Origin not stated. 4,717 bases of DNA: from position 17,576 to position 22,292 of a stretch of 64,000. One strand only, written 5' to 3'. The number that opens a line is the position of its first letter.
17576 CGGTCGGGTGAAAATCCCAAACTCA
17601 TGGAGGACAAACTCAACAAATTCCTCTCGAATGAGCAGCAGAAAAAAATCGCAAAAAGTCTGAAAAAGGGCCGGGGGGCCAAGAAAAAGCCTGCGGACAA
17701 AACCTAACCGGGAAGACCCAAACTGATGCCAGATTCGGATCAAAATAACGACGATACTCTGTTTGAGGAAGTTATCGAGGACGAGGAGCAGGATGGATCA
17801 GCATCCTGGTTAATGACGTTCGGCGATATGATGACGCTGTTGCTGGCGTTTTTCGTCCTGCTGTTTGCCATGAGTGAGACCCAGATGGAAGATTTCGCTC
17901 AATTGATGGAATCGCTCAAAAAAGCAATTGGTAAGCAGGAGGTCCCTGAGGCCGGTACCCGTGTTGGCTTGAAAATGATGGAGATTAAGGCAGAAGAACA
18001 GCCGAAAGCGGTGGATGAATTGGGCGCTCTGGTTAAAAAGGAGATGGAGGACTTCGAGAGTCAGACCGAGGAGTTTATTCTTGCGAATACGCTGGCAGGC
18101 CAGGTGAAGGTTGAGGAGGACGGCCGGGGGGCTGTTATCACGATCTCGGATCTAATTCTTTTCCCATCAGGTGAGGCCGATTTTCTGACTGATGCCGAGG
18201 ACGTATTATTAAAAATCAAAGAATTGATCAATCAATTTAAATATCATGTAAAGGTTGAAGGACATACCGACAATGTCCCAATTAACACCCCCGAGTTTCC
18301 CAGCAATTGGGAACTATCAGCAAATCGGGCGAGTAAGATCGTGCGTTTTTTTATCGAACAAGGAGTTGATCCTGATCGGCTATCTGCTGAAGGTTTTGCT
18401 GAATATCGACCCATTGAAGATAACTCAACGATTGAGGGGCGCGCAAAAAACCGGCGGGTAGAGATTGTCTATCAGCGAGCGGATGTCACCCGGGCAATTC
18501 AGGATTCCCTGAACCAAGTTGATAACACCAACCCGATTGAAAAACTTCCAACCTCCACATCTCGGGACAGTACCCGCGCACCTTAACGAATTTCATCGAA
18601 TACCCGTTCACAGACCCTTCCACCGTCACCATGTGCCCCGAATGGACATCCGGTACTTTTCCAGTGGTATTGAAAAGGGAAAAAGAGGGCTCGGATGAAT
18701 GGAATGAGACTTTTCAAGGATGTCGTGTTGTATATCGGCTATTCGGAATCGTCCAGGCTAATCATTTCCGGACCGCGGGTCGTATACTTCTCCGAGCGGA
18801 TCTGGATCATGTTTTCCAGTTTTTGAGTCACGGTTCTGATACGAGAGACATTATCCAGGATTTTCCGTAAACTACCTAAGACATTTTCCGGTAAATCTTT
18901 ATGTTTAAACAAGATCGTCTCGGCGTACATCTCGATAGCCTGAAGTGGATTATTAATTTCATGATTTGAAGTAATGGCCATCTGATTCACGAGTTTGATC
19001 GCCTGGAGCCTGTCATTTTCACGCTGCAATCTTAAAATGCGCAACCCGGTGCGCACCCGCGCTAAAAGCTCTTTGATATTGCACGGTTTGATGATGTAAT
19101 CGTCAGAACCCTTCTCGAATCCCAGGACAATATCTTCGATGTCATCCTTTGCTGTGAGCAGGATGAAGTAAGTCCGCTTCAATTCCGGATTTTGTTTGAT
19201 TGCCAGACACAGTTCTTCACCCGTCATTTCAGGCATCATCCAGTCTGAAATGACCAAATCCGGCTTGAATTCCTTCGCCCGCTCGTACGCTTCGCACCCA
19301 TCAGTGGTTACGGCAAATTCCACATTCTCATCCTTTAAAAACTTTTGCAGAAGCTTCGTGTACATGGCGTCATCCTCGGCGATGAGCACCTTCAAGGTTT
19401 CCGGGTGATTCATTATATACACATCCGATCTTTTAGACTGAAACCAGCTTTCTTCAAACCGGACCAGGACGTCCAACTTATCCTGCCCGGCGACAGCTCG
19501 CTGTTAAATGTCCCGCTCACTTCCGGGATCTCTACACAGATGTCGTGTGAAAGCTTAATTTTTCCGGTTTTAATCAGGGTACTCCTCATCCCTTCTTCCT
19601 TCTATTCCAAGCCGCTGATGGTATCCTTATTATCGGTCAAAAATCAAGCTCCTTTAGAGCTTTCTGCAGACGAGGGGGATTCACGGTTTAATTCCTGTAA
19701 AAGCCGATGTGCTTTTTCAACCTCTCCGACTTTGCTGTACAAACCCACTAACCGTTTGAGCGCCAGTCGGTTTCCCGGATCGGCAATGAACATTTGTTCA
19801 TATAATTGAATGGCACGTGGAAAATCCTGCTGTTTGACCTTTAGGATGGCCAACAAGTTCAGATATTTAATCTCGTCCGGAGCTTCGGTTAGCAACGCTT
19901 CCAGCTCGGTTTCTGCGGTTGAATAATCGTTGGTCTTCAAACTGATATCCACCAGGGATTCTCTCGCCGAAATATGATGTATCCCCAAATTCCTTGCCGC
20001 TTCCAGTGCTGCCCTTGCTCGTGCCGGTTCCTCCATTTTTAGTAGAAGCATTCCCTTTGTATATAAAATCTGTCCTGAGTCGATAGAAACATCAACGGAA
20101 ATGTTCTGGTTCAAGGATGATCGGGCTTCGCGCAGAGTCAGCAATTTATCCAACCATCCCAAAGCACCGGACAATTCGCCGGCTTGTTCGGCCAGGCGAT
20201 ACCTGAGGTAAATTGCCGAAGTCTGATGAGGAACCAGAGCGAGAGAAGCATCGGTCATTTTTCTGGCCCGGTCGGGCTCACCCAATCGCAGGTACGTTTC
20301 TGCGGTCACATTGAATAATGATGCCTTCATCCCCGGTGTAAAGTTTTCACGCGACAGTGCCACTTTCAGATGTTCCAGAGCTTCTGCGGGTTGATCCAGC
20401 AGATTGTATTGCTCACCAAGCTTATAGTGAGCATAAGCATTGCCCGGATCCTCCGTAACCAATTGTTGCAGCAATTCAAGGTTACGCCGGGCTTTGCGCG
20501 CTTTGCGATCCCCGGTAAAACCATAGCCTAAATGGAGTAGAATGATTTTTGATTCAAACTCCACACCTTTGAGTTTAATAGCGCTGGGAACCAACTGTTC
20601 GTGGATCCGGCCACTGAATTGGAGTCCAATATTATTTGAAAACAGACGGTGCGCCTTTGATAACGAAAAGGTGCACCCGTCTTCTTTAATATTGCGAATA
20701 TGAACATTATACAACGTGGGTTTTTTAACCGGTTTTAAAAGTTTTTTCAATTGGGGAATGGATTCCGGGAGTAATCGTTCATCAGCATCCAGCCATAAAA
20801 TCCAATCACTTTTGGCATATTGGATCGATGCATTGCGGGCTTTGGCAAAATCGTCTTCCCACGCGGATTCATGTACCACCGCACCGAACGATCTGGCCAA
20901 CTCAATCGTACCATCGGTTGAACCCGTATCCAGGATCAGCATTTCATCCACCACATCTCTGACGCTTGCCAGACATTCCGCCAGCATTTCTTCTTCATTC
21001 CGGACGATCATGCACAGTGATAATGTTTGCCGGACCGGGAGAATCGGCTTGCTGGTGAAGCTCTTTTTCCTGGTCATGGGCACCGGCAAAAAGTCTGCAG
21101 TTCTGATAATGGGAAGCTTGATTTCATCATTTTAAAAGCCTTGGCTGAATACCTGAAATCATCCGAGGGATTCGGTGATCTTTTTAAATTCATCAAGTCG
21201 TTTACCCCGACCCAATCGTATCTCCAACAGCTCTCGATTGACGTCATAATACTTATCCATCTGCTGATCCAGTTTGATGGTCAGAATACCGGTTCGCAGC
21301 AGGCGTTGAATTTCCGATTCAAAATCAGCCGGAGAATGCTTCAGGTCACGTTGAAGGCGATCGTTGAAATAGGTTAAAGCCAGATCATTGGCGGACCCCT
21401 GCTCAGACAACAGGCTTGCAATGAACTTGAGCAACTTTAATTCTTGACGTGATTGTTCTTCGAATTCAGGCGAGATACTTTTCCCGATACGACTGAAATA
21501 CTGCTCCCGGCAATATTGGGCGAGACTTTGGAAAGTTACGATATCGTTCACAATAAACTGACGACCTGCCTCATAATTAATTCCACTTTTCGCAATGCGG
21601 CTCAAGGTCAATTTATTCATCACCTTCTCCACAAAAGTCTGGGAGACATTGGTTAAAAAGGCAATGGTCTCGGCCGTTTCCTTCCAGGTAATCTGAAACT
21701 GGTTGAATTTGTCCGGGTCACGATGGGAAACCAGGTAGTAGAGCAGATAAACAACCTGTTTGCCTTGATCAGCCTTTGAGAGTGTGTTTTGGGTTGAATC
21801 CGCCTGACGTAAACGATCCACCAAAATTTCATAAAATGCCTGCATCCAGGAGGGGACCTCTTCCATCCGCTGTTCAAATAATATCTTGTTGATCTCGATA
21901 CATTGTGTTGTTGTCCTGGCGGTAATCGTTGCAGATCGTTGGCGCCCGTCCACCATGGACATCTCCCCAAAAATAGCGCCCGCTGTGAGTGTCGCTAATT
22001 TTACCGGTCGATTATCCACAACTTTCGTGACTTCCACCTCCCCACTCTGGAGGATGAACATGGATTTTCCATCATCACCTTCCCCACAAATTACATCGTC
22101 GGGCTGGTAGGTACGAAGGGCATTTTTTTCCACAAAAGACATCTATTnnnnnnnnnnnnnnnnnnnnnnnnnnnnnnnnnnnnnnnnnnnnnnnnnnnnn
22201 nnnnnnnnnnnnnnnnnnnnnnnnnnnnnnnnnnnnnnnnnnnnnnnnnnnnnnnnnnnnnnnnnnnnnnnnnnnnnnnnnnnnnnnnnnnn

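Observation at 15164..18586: Sigma-28 operon coupling an HTH protein and a REC/HD-GYP-like regulator to a dedicated second stator (MotAB set 1)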

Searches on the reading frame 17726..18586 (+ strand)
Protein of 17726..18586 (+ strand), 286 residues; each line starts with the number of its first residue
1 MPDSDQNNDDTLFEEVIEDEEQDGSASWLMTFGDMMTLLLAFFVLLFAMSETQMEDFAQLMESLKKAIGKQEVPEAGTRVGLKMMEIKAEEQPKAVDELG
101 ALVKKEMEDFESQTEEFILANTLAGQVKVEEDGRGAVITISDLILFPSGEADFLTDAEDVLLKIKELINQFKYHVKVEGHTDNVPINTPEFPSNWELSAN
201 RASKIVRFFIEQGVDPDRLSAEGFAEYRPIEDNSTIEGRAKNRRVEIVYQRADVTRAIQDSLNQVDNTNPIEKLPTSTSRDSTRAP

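Call 5: search_protein_families(library=pfam, proteins=[window:17726-18586:+], max_evalue=0.01)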
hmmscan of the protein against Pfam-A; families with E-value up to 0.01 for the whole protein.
window:17726-18586:+ (286 aa): 2 families
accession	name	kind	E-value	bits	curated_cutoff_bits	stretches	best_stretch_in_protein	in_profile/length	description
PF00691.25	OmpA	-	2.4e-19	69.9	27.2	1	145-243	1-98/98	OmpA family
PF13677.11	MotB_plug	-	1.7e-17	63.2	24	1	20-67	8-57/58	Membrane MotB of proton-channel complex MotA/MotB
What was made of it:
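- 17726..18586 (+): MotB1, 286 aa. Plug, transmembrane segment with Asp (FGDMMT) and an OmpA-like peptidoglycan-binding domain. Pfam MotB_plug + OmpA (call 5).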

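Call 7: search_protein_families(library=ncbifam, proteins=[window:17726-18586:+], max_evalue=0.001)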
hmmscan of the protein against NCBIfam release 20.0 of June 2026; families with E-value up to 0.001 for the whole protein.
window:17726-18586:+ (286 aa): 38 families (the best 25 are shown)
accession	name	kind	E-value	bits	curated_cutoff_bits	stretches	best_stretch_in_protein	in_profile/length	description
NF006541.1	PRK09038.1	equivalog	1.9e-60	204.6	283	1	19-251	7-250/253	flagellar motor protein MotD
NF005382.1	PRK06925.1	equivalog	3.1e-53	181.4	264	1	29-249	1-223/225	flagellar motor protein MotS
NF006508.0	PRK08944.1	subfamily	2.9e-50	171.3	259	2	91-254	128-292/304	MotB family protein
NF005831.1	PRK07734.1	equivalog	1.1e-45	156.4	301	1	20-248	10-247/250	flagellar motor protein MotB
NF005195.1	PRK06667.1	equivalog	7.1e-42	143.9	300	1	22-249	9-235/241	flagellar motor protein MotB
TIGR03350.1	type_VI_ompA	equivalog_domain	1.1e-36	125.8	139.8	1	120-248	8-136/137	type VI secretion system protein TssL, long form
NF005236.0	PRK06742.1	equivalog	8.2e-34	117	312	1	21-248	5-222/225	flagellar motor protein MotS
NF005444.0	PRK07033.1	equivalog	3.5e-32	111.9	520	1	113-255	285-427/438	DotU family type VI secretion system protein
NF005999.0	PRK08126.1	subfamily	4.9e-30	104.7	571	1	118-248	298-429/432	hypothetical protein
NF006543.0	PRK09039.1-2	equivalog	5.4e-29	102.1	305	1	82-248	168-346/350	peptidoglycan -binding protein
NF006285.1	PRK08457.1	equivalog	3.4e-27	95.8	250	1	28-264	16-245/253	flagellar motor protein MotB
NF053611.1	YiaD_Gzip_OmpA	equivalog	1.1e-26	93.8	175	1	99-248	63-205/206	YiaD family glycine zipper/OmpA-like lipoprotein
NF006542.0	PRK09039.1-1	equivalog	4e-25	88.8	388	1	77-247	440-622/627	peptidoglycan -binding protein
NF006544.0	PRK09039.1-3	equivalog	7.3e-24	85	362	1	145-247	235-338/343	peptidoglycan -binding protein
NF006547.1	PRK09040.1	equivalog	3e-23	82.3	194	1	103-248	51-199/213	hypothetical protein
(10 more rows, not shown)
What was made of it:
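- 17726..18586 (+): NCBIfam MotD/MotS/MotB (call 7).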

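Call 47: search_solved_structures(query=window:17726-18586:+, max_evalue=1e-10, show_alignments=2)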
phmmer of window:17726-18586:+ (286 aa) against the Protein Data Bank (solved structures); distinct sequences matched with E-value up to 1e-10: 25.
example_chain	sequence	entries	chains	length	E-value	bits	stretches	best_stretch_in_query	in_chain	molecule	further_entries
6ysf_A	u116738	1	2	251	9.1e-43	150.1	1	26-249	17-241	Chemotaxis motB protein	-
8ucs_A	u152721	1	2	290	1.1e-42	149.8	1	26-250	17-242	OmpA family protein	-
6ysl_A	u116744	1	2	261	1.8e-35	126.2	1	18-249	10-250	Motility protein B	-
9ljk_A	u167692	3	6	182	8.2e-29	104.4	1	110-256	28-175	Flagellar motor protein MotS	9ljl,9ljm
8bri_F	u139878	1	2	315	2.6e-25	92.9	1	103-251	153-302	Flagellar motor protein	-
8zyv_A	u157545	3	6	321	5.1e-25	91.9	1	104-251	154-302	PomB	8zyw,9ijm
8zyz_A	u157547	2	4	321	2e-24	90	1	104-251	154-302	PomB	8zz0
4b62_A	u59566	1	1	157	7.2e-21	78.3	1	117-248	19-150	TSSL1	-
3khn_A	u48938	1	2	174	1.4e-19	74.1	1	115-254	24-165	MotB protein, putative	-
3s0h_A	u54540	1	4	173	1.9e-18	70.4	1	111-251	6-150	Motility protein B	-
3s0w_A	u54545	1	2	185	3.8e-18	69.4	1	120-251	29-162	Motility protein B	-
3s0y_A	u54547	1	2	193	3.8e-18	69.4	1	119-251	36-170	Motility protein B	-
3s03_A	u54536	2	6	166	5.3e-18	68.9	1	129-251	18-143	Motility protein B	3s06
3s02_A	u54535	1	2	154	7.6e-18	68.4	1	129-251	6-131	Motility protein B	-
3wpw_A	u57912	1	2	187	9.2e-17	64.9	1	104-251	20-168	PomB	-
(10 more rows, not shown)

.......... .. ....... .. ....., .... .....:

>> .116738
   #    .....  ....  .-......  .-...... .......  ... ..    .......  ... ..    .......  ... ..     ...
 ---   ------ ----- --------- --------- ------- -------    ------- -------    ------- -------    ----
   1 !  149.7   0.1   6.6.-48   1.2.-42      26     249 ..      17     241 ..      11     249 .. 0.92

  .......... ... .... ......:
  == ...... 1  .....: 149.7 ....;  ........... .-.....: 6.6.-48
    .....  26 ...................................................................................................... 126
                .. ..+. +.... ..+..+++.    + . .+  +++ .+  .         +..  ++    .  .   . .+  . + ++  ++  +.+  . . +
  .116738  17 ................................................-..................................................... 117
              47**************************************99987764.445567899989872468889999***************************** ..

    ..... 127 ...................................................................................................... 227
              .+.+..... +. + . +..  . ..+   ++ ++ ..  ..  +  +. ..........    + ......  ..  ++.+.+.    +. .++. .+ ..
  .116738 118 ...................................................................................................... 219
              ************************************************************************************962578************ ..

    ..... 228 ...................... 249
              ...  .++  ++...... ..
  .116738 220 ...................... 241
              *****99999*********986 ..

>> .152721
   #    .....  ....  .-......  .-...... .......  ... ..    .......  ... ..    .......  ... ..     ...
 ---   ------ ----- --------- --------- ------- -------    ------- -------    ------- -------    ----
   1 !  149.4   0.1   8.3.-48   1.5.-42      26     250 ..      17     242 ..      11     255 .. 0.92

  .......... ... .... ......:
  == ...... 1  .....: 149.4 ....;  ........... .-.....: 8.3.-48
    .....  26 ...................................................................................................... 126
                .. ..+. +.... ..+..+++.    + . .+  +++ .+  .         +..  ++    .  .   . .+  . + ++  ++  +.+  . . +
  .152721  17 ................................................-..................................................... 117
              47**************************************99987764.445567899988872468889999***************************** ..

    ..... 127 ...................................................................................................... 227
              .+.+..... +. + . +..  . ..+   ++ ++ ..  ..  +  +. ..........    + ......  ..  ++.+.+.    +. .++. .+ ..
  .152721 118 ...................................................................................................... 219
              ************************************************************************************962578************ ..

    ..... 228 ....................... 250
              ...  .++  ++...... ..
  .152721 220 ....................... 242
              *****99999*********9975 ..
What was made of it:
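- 17726..18586 (+): PDB 6ysf MotB alignment (call 47).
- On Flagellar stator MotAB/PomAB: The FGDMMT Asp aligns with the MotB Asp of 6ysf (call 47).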

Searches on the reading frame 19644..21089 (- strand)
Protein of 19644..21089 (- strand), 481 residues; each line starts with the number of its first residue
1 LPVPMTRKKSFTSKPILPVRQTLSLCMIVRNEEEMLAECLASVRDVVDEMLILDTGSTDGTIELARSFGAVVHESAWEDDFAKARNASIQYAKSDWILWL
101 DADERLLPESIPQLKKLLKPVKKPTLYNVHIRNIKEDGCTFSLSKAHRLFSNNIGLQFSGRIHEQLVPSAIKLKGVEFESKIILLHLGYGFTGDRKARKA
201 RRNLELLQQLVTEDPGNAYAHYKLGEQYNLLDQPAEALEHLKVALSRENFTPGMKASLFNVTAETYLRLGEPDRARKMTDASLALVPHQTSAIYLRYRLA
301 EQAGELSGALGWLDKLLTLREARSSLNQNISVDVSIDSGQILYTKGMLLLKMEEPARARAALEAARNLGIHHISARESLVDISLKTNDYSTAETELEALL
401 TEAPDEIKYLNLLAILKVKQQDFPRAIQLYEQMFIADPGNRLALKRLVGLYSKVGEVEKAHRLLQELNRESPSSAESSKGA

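Call 5: search_protein_families(library=pfam, proteins=[window:19644-21089:-], max_evalue=0.01)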
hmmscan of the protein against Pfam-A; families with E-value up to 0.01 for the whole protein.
window:19644-21089:- (481 aa): 23 families
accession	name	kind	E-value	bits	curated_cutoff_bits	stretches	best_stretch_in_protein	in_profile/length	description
PF14559.12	TPR_19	-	1.4e-22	80.3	25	3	419-474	3-58/68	Tetratricopeptide repeat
PF00535.33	Glycos_transf_2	-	1.4e-21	77.6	23.3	1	24-142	1-124/168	Glycosyl transferase family 2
PF13432.12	TPR_16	-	2.5e-15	57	32.7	2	343-406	1-64/65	Tetratricopeptide repeat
PF13428.12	TPR_14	-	3.4e-15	55.5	23.5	0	412-448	6-42/44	Tetratricopeptide repeat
PF07719.23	TPR_2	-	9.1e-13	47.7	27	0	341-367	3-29/34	Tetratricopeptide repeat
PF25064.1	ARM_TT21_5th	-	4e-10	40.5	27.8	1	412-476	6-70/117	TT21 fifth ARM repeats domain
PF13431.12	TPR_17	-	7.1e-10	38.8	24.4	1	206-239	1-34/34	Tetratricopeptide repeat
PF13704.12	Glyco_tranf_2_4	-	1.9e-08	35.1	27.5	1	30-107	1-85/98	Glycosyl transferase family 2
PF13424.12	TPR_12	-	2.3e-08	34.5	30.1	1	220-284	5-73/77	Tetratricopeptide repeat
PF00515.34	TPR_1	-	5.9e-08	32.6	27.8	0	218-242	1-25/34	Tetratricopeptide repeat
PF12895.13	ANAPC3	-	1e-07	32.5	27.2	0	342-398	26-81/82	Anaphase-promoting complex, cyclosome, subunit 3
PF23914.1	TPR_CcmH_CycH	-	1.7e-07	31.7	42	1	346-433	57-147/158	Cytochrome c-type biogenesis protein H TPR domain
PF12569.14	NatA_aux_su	-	2e-06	27.5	33.3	1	340-438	6-104/515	N-terminal acetyltransferase A, auxiliary subunit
PF13174.12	TPR_6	-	4.4e-06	27.4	26.3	0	219-245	1-27/33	Tetratricopeptide repeat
PF13371.12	TPR_9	-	9.1e-06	26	35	0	265-321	4-60/73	Tetratricopeptide repeat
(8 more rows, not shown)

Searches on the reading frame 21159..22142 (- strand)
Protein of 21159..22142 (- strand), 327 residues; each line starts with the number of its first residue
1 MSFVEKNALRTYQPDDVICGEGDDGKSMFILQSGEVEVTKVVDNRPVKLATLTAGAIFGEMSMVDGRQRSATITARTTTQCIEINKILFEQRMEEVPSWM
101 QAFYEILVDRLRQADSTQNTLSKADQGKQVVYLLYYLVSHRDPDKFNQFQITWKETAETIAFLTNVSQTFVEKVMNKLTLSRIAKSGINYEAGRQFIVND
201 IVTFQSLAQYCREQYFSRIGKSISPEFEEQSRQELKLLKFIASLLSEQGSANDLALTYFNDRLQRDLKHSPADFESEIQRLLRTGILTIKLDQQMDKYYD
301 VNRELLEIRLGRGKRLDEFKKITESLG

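Call 74: search_protein_families(library=pfam, proteins=[window:21159-22142:-], max_evalue=0.00001)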
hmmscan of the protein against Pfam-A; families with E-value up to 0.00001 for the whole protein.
window:21159-22142:- (327 aa): 1 family
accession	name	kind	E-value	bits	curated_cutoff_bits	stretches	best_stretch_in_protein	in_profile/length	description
PF00027.35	cNMP_binding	-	2.1e-20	72.9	27.5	1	10-94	2-87/89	Cyclic nucleotide-binding domain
